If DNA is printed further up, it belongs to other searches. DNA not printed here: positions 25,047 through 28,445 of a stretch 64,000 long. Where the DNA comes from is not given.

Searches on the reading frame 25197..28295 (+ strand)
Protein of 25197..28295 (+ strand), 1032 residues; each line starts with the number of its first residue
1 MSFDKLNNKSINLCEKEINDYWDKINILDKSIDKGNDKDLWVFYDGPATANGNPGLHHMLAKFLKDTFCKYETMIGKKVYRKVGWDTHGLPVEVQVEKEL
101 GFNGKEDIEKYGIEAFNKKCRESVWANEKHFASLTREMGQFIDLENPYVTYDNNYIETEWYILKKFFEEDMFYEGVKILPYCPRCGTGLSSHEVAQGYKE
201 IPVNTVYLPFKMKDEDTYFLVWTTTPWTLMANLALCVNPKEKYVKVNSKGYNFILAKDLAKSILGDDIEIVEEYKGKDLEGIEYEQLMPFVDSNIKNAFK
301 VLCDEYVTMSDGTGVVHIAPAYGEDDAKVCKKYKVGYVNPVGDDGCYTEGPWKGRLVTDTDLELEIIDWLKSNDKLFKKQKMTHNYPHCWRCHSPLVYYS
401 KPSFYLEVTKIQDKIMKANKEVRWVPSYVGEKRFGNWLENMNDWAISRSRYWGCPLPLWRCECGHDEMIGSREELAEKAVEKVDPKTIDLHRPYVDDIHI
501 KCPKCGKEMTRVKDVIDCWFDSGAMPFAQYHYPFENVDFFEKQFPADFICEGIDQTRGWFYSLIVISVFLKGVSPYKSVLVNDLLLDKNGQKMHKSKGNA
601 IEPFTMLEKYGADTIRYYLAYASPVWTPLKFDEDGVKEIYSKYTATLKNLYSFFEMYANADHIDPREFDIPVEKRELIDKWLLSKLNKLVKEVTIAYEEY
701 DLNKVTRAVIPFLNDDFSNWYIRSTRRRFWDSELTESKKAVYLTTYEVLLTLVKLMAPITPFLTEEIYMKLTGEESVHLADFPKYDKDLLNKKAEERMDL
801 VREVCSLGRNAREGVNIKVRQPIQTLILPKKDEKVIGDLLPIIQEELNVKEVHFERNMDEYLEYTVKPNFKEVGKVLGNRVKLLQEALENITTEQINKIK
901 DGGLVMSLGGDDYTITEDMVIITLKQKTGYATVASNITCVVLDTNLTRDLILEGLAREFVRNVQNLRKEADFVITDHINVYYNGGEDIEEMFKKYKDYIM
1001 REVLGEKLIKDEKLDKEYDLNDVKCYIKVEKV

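Call 46: find_encoding_contigs(protein=window:25197-28295:+, flank=10000, max_places=1)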
Protein window:25197-28295:+ (1032 aa): 17 contigs read that carry it; 1 place shown.
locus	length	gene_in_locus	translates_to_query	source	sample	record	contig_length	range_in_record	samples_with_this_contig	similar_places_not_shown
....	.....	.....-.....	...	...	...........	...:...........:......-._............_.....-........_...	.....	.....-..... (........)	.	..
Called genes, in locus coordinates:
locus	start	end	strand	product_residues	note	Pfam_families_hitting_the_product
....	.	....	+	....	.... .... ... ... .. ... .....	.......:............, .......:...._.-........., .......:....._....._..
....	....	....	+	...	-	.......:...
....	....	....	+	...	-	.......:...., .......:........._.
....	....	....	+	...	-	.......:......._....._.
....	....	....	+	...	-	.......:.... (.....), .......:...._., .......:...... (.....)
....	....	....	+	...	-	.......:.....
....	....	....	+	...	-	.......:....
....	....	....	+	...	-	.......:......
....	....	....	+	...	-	-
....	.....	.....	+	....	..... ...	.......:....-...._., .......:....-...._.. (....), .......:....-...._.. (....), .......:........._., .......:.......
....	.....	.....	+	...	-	-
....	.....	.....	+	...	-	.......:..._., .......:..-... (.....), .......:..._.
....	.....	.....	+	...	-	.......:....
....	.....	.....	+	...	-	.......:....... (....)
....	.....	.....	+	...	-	-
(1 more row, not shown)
